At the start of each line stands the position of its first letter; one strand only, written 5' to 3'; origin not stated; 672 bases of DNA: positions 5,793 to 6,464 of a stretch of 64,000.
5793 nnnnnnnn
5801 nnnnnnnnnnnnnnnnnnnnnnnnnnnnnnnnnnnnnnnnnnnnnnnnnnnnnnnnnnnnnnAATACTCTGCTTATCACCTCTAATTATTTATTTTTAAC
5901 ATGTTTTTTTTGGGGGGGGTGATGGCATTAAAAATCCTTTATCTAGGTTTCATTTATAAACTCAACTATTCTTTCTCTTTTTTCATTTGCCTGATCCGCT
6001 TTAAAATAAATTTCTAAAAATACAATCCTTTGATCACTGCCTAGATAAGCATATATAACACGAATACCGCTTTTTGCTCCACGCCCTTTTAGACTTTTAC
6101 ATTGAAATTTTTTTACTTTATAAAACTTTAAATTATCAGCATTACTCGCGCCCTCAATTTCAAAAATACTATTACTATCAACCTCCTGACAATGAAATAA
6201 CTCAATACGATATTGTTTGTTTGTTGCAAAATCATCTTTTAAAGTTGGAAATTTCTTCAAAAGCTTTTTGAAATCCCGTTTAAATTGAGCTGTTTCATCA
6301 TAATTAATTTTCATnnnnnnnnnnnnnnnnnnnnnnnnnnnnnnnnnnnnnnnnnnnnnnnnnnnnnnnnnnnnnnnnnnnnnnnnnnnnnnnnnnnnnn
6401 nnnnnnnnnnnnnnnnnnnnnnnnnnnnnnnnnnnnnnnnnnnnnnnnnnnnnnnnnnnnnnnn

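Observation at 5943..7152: Toxin-antitoxin pair with an XRE-HTH+DUF4065 (Panacea-like) antitoxin and a HigB/Gp49-like RelE-fold toxin beside the prophage junction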

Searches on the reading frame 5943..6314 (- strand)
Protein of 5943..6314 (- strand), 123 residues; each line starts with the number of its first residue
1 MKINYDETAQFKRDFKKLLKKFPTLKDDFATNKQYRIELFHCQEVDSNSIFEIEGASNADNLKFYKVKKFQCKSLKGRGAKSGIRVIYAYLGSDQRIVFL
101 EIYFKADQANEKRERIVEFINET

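Call 3: search_protein_families(library=pfam, proteins=[window:5943-6314:-], max_evalue=1)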
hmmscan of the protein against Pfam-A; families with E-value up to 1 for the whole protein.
window:5943-6314:- (123 aa): 0 families

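Call 4: search_protein_families(library=ncbifam, proteins=[window:5943-6314:-], max_evalue=1)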
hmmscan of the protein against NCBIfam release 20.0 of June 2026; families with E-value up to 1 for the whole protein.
window:5943-6314:- (123 aa): 0 families

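Call 6: find_homologous_proteins(query=window:5943-6314:-, max_evalue=0.001)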
Query window:5943-6314:- (123 aa): 948 proteins with E <= 0.001 among 949 candidates; the best 120 are listed.
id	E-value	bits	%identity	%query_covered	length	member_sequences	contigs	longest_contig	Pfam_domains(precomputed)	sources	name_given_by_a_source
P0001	4.9e-74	264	100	100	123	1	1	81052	-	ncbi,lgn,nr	ncbi:MAG: hypothetical protein K9M44_00040 [Candidatus Pacebacteria bacterium]|nr:hypothetical prote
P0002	1.9e-63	230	88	99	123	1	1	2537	-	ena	-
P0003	3.9e-63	229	88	100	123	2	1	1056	-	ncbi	-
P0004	6.3e-56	205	77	97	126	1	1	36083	-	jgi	jgi:hypothetical protein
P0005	2.9e-55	203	78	98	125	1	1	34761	-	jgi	jgi:mRNA-degrading endonuclease RelE of RelBE toxin-antitoxin system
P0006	3.0e-55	203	75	98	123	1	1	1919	-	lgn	-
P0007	6.9e-55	202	77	97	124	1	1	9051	-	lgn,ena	-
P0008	7.0e-55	202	77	97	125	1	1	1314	-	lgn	-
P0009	7.6e-55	202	77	97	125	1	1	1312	-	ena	-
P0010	1.1e-54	201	78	97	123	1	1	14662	-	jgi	-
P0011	1.2e-54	201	77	97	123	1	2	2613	-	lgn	-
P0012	1.7e-54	201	77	97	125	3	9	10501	-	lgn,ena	-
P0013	1.8e-54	201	75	97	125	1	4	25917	-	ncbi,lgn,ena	-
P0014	2.6e-54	200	75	97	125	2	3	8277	-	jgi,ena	-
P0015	3.8e-54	200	72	100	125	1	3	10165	-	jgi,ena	-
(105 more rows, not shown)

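Call 7: search_solved_structures(query=window:5943-6314:-, max_evalue=10, show_alignments=3)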
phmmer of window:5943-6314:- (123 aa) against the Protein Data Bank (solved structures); distinct sequences matched with E-value up to 10: 10.
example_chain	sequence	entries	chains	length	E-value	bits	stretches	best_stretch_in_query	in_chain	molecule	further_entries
5ja8_A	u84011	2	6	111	0.0069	19.8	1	69-110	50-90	Toxin HigB-2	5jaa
8a0x_C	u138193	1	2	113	0.0071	19.8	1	69-110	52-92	Toxin HigB-2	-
5ja9_C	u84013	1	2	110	0.0076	19.7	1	69-110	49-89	Toxin HigB-2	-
5mje_A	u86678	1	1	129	0.01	19.3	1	69-110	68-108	Cytotoxic translational repressor of toxin-antitoxin stability system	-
9tv9_C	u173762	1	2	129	0.017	18.6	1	72-110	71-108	Toxin HigB-2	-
4xhp_A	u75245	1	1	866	0.36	14.3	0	19-50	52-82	ParM hybrid fusion protein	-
1v71_A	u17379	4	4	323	0.39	14.2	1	4-60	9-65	Hypothetical protein C320.14 in chromosome III | Uncharacterized protein C320.14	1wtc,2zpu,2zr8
2dlz_A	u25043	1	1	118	0.44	14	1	18-92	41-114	Protein vav-2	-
7rnv_A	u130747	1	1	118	0.71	13.3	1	18-90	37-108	Guanine nucleotide exchange factor VAV2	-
4roj_A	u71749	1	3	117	0.74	13.3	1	18-90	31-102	Guanine nucleotide exchange factor VAV2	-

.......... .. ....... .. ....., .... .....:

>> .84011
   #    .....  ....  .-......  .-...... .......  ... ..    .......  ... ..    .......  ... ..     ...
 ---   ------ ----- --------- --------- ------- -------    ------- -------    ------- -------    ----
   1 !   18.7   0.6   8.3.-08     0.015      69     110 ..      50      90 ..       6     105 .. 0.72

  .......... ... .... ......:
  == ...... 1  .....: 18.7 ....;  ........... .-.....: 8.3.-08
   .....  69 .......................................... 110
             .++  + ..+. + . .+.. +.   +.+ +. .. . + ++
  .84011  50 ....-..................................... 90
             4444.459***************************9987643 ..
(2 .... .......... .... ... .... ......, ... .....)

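Call 8: search_protein_families(library=padloc, proteins=[window:5943-6314:-], max_evalue=10)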
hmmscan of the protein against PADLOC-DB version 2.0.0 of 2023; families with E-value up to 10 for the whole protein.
window:5943-6314:- (123 aa): 0 families

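Call 9: search_protein_families(library=phrogs, proteins=[window:5943-6314:-], max_evalue=10)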
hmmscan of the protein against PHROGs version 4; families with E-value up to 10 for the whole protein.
window:5943-6314:- (123 aa): 2 families
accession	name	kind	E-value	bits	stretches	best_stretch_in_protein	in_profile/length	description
phrog_5869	-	unknown function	7.8e-06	27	1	43-114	40-92/110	-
phrog_2523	-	unknown function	0.11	13.7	1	60-114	40-93/108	-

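Call 12: search_solved_structures(query=A1, max_evalue=10, show_alignments=3)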
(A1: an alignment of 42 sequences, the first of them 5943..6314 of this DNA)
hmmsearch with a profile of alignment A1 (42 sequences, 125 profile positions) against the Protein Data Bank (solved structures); distinct sequences matched with E-value up to 10: 7.
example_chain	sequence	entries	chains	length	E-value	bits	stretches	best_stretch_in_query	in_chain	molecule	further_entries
5ja9_C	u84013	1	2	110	0.001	22.2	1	75-122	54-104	Toxin HigB-2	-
5ja8_A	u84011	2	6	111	0.001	22.2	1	75-122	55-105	Toxin HigB-2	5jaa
8a0x_C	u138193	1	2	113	0.0011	22.2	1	75-122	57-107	Toxin HigB-2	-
9tv9_C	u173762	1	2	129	0.0014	21.8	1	75-122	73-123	Toxin HigB-2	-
5mje_A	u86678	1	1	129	0.0014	21.8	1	75-122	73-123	Cytotoxic translational repressor of toxin-antitoxin stability system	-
7rnv_A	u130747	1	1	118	0.38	13.9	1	17-94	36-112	Guanine nucleotide exchange factor VAV2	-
4roj_A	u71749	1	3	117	0.41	13.8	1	17-94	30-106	Guanine nucleotide exchange factor VAV2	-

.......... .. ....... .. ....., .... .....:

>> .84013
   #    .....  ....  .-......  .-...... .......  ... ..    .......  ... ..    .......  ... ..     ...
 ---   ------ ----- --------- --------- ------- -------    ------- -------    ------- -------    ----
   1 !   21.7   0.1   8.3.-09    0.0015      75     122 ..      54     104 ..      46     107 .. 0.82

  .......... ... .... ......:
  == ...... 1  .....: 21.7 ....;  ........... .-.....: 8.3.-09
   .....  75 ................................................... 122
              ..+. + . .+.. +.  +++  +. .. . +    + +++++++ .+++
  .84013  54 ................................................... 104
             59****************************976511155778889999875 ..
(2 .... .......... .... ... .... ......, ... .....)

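Call 23: find_related_loci(query=A1, collection=genome_contigs, flank=4000)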
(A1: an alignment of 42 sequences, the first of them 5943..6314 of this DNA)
Query A1 (123 aa) in genome_contigs; peptide patterns used: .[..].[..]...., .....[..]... (x = any residue, [..] = any of these).
238 stretches matched a pattern; 53 encode a relative of the query (tblastn E <= 1e-3); 53 distinct loci.
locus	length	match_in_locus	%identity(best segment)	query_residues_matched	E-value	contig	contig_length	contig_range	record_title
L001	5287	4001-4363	74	1-121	1e-60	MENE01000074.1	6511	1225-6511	MAG: Bacteroidetes bacterium GWA2_31_9b gwa2_scaffold_21391, whole genome shotgun sequence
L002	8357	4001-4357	75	3-121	1e-59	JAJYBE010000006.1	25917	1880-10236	MAG: bacterium isolate BP8.bin61 NODE_2341_length_25917_cov_1.767739, whole genome shotgun sequence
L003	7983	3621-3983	72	1-121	1e-59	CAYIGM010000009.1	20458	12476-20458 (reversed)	MAG TPA_asm: uncultured Candidatus Saccharibacteria bacterium isolate ERP119705_co22_125 genome assembly, contig: NODE_2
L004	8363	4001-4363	74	1-121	5e-59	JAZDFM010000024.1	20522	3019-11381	MAG: bacterium isolate MEGAHIT-group-0.207 k141_2367052, whole genome shotgun sequence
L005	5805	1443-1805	72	1-121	4e-58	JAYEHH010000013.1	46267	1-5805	MAG: Patescibacteria group bacterium isolate MAG223 MAG223_13, whole genome shotgun sequence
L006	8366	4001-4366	70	1-122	5e-57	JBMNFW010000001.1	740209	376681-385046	MAG: Patescibacteria group bacterium isolate SBF912LR0FQ0003 contig_46319, whole genome shotgun sequence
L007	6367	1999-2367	69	1-123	1e-56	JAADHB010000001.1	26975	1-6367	MAG: bacterium isolate M_MetaBat.155 contig-127_5289, whole genome shotgun sequence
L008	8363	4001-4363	70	1-121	1e-56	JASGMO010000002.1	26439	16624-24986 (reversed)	MAG: Patescibacteria group bacterium isolate DJKA126_ANT-KO_bin.17 scaffold_763, whole genome shotgun sequence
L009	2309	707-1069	71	1-121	5e-57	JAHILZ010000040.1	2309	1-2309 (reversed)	MAG: Patescibacteria group bacterium isolate KR13_N2.mb.46 KR13_N2.mb.46_k141_149535, whole genome shotgun sequence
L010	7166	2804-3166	73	1-121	2e-56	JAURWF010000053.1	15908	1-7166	MAG: bacterium isolate E10_concoct.bin.1_sub E10_k141_146092, whole genome shotgun sequence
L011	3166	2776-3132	73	1-119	6e-56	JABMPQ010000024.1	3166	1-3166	MAG: Parcubacteria group bacterium isolate bin.624 k141_2583886, whole genome shotgun sequence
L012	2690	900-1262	70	1-121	1e-55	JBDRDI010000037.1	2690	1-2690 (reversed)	MAG: bacterium isolate MEGAHIT-group-1.240 k141_4753591, whole genome shotgun sequence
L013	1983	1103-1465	69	1-121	8e-56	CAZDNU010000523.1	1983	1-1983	MAG TPA_asm: uncultured Fusobacteriales bacterium isolate SRP067234_co1_79 genome assembly, contig: k99_485029, whole ge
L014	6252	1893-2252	70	1-120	1e-54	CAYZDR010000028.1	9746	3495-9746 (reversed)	MAG TPA_asm: uncultured Candidatus Saccharibacteria bacterium isolate binchicken_co332_114 genome assembly, contig: NODE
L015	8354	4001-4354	72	3-120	2e-54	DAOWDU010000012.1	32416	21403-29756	MAG TPA_asm: bacterium isolate CSMAG_1921 CSMAG_1921_k141_732974_length_32416_cov_29.4620, whole genome shotgun sequence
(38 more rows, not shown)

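Call 24: predict_structure(alignment_id=A1)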
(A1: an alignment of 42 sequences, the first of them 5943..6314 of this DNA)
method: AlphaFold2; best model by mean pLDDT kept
length: 123 residues; sequences in the alignment: 42
mean_pLDDT: 49.8   pTM: 0.42
mean pLDDT of the five models: 49.8, 46.3, 43.3, 42.4, 42.3
residues with pLDDT >= 90: 0; 70-90: 0; 50-70: 57; < 50: 66
segments of 3 or more residues with pLDDT < 50: 1-8, 10-12, 21-23, 27-45, 73-81, 107-123
pLDDT, mean of each block of 10 residues (from residue 1): 33 51 48 37 51 59 63 47 60 61 48 42 36
secondary structure, 60 per line:
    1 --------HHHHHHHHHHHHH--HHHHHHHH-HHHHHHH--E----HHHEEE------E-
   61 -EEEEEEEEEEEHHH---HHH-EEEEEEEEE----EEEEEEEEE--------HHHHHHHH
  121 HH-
elements in order: H9-21 H24-31 H33-39 E50-52 E62-72 E83-91 E96-104 H113-122

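Call 25: search_protein_representatives(alignment_id=A1)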
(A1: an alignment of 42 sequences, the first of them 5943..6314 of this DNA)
Query: 42 sequences, 125 profile positions. Proteins with E-value up to 0.001 (for the whole library): 582; up to 1e-10: 284; up to 1e-30: 13. The best 150 are listed.
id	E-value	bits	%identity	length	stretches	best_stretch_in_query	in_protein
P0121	1.1e-39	151.4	-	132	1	1-122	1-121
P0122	2.3e-39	150.4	-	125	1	3-122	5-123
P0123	2.9e-39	150.1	-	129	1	3-122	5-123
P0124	1.5e-37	144.6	-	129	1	2-121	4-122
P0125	3.3e-37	143.4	-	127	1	3-122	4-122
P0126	3.0e-34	133.9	-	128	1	3-121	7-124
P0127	3.7e-34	133.6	-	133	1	1-121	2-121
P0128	1.2e-33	131.9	-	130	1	2-122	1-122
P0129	3.7e-33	130.3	-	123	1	2-122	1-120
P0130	4.7e-33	130.0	-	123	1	2-122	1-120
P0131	5.9e-33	129.7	-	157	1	3-121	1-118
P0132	3.7e-32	127.1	-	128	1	3-122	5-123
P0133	1.4e-31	125.2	-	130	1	3-123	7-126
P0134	2.1e-30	121.4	-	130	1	1-122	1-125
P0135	3.6e-30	120.7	-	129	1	3-122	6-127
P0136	5.1e-30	120.2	-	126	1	1-123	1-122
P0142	3.1e-28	114.5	-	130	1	9-117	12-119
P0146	2.9e-27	111.3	-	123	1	7-117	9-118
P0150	2.4e-26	108.3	-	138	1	9-118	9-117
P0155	2.9e-25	104.9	-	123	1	1-121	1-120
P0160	1.3e-24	102.8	-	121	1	3-115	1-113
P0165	7.2e-24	100.3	-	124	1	9-121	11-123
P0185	2.1e-20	89.1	-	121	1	1-118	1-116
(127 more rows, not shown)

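Call 27: search_solved_structures(query=A2, max_evalue=10, show_alignments=4)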
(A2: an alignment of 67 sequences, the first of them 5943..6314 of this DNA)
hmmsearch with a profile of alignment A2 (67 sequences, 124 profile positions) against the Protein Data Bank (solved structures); distinct sequences matched with E-value up to 10: 53.
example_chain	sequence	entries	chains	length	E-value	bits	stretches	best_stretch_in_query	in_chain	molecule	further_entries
5ja9_C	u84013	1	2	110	6.2e-05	26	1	70-116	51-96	Toxin HigB-2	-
5ja8_A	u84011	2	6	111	6.3e-05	25.9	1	70-116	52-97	Toxin HigB-2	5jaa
8a0x_C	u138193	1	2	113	6.6e-05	25.9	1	71-116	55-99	Toxin HigB-2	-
9tv9_C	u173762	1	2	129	8.6e-05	25.5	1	70-116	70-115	Toxin HigB-2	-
5mje_A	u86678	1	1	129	8.9e-05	25.5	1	71-116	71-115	Cytotoxic translational repressor of toxin-antitoxin stability system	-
8hmg_A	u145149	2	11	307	0.041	16.8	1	9-78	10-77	E3 ubiquitin-protein ligase RGLG2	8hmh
1a92_A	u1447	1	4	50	0.053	16.5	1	6-28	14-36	DELTA ANTIGEN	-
1zu4_A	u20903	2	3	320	0.11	15.4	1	7-59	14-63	ftsY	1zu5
1by0_A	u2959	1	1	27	0.21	14.6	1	6-28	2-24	PROTEIN (HEPATITIS DELTA ANTIGEN)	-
6xrg_A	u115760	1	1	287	0.46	13.5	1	23-70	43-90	Tyrosine-protein kinase ABL1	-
2hz0_A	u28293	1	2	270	0.49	13.4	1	23-70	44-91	Proto-oncogene tyrosine-protein kinase ABL1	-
7n9g_A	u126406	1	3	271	0.49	13.4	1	23-70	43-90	Tyrosine-protein kinase ABL1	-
7w7x_A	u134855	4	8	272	0.49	13.4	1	23-70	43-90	Tyrosine-protein kinase ABL1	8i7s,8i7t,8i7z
2hyy_A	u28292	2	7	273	0.49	13.4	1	23-70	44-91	Proto-oncogene tyrosine-protein kinase ABL1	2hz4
7w7y_A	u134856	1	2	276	0.5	13.3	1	23-70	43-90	Tyrosine-protein kinase ABL1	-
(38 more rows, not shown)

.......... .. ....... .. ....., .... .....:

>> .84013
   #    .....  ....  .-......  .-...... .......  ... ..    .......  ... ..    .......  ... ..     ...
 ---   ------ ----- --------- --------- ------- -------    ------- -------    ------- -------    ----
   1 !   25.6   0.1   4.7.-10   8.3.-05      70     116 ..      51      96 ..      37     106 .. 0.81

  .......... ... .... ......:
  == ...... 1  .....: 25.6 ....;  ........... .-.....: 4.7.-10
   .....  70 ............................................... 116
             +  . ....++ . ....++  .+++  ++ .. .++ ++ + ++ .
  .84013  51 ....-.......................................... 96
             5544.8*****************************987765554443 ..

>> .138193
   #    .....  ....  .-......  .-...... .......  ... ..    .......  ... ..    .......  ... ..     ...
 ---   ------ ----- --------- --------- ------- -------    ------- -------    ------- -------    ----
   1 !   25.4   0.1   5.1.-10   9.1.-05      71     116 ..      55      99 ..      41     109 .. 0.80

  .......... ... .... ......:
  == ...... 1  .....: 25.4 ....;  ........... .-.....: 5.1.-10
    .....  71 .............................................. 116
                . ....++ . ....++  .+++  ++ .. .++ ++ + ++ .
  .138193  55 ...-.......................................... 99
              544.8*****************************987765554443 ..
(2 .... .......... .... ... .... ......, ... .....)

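Call 28: search_protein_families(library=pfam, alignment_id=A2, max_evalue=0.01)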
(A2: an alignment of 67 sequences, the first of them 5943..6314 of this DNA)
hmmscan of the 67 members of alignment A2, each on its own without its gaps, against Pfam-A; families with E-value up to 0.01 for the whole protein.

A. member 1, window:5943-6314:- (123 aa): 0 families

B. families by the number of members that match (of 67 scanned): 5 families
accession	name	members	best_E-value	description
PF06296.18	RelE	3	0.001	RelE toxin of RelE / RelB toxin-antitoxin system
PF14275.11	DUF4362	1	0.00048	Domain of unknown function (DUF4362)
PF09403.15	FadA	1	0.0017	Adhesion protein FadA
PF17264.7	DUF5330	1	0.0066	Family of unknown function (DUF5330)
PF14131.11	DUF4298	1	0.0082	Domain of unknown function (DUF4298)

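Call 37: predict_structure(alignment_id=A2)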
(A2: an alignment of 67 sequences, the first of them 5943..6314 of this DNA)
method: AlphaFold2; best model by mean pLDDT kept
length: 123 residues; sequences in the alignment: 67
mean_pLDDT: 96.4   pTM: 0.89
mean pLDDT of the five models: 96.4, 96.4, 96.3, 96.2, 96.0
residues with pLDDT >= 90: 117; 70-90: 6; 50-70: 0; < 50: 0
segments of 3 or more residues with pLDDT < 50: none
pLDDT, mean of each block of 10 residues (from residue 1): 95 99 98 96 96 90 97 97 98 96 98 97 93
secondary structure, 60 per line:
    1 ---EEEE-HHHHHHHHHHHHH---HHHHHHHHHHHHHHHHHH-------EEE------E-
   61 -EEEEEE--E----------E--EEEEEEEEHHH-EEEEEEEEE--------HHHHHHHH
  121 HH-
elements in order: E4-7 H9-21 H25-42 E50-52 E62-67 E84-91 E96-104 H113-122

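Call 39: fold_search(model_id=the predicted structure, library=pdb)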
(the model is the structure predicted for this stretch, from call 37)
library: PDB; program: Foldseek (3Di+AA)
matches with E <= 10: 499; with E <= 0.001: 2
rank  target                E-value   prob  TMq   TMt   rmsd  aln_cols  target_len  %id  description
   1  1wmi_A                2.2e-04  1.00  0.50  0.66   3.9       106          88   18  Crystal structure of archaeal RelE-RelB complex from Pyrococcus horikoshii OT3 (released 2005-03-15)
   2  8a0x_D                4.3e-04  1.00  0.52  0.56   4.9       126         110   20  Crystal structure of the HigB2-HigA2 tetramer in complex with operator DNA (released 2023-05-03)
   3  8a0x_C                1.5e-03  1.00  0.51  0.56   5.0       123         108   20  Crystal structure of the HigB2-HigA2 tetramer in complex with operator DNA (released 2023-05-03)
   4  5mje_A                1.7e-03  1.00  0.49  0.54   4.9       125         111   19  Crystal structure of the HigB2 toxin in complex with Nb8 (released 2017-04-05)
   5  5ja8_E                2.1e-03  1.00  0.53  0.60   4.0       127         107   19  Crystal structure of the HigB2 toxin in complex with Nb2 (released 2017-04-05)
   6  5ja8_C                2.8e-03  1.00  0.51  0.56   4.5       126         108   17  Crystal structure of the HigB2 toxin in complex with Nb2 (released 2017-04-05)
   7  5ja8_A                3.2e-03  1.00  0.52  0.59   4.8       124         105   18  Crystal structure of the HigB2 toxin in complex with Nb2 (released 2017-04-05)
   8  4fxh_B                4.7e-03  0.99  0.49  0.61   7.3       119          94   14  Crystal structure of the isolated E. coli RelE toxin, P212121 form (released 2012-08-29)
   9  5ja9_D                6.1e-03  1.00  0.51  0.60   4.5       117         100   17  Crystal structure of the HigB2 toxin in complex with Nb6 (released 2017-04-05)
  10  5ja8_G                6.1e-03  0.99  0.52  0.59   4.7       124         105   19  Crystal structure of the HigB2 toxin in complex with Nb2 (released 2017-04-05)
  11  4lsy_A                8.0e-03  1.00  0.52  0.68   3.5       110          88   17  Crystal structure of copper-bound L66S mutant toxin from Helicobacter pylori (released 2014-02-05)
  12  5ja9_C                9.1e-03  0.99  0.53  0.62   4.2       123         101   18  Crystal structure of the HigB2 toxin in complex with Nb6 (released 2017-04-05)
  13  9g12_B                9.1e-03  0.99  0.44  0.60   4.9       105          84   13  Mycobacterium tuberculosis RelBE1 toxin-antitoxin system; rv1247c (relB1 antitoxin), rv1246c (relE1 toxin) (released 2025-12-17)
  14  9w3a_D                1.2e-02  0.93  0.44  0.47   7.0       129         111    8  Crystal structure of PfiAT toxin-antitoxin complex (released 2026-02-11)
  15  4ls4_A                1.4e-02  0.97  0.45  0.58   4.7       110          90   15  Crystal structure of L66S mutant toxin from Helicobacter pylori (released 2014-02-05)
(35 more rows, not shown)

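Call 43: fold_search(model_id=the predicted structure, library=viral)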
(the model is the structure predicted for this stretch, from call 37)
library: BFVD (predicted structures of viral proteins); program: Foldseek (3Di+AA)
matches with E <= 10: 743; with E <= 0.001: 0
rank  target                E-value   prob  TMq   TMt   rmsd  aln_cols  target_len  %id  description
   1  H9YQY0                1.3e-02  0.99  0.53  0.63   4.1       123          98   13  (no name in the UniProt tables at hand)
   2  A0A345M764            5.4e-02  0.87  0.47  0.55   4.7       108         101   15  (no name in the UniProt tables at hand)
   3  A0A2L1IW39            5.8e-02  0.60  0.36  0.36  10.0       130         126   11  Uncharacterized protein [Streptomyces phage BillNye]
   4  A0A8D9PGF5            1.2e-01  0.44  0.33  0.34  15.6        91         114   11  (no name in the UniProt tables at hand)
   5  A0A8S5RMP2            1.4e-01  0.28  0.28  0.23   8.2        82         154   17  Uncharacterized protein [virus sp. ctviY17]
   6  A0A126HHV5            1.5e-01  0.14  0.25  0.20  11.7       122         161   14  (no name in the UniProt tables at hand)
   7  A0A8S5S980            1.7e-01  0.47  0.38  0.38   4.7       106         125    9  Uncharacterized protein [Phage sp. ctGns7]
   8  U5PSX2                1.7e-01  0.21  0.31  0.28   8.6       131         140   11  Uncharacterized protein [Bacillus phage Blastoid]
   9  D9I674                1.8e-01  0.25  0.35  0.37   7.7       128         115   10  Uncharacterized protein [Acinetobacter phage 133]
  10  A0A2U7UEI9            2.2e-01  0.28  0.28  0.12   8.4        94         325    3  Uncharacterized protein [Pandoravirus macleodensis]
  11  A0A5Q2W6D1            2.2e-01  0.11  0.20  0.03  11.3        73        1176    8  (no name in the UniProt tables at hand)
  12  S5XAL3                2.3e-01  0.47  0.30  0.23   4.9        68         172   10  Non-structural protein NS-S [Brazoran virus]
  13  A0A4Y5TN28            2.3e-01  0.33  0.31  0.23  11.0        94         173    8  (no name in the UniProt tables at hand)
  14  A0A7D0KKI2            2.3e-01  0.13  0.30  0.21  12.1       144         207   11  (no name in the UniProt tables at hand)
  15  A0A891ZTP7            2.7e-01  0.20  0.27  0.10  13.8        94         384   10  Outer capsid protein VP5 (Fragment) [Equine encephalosis virus]
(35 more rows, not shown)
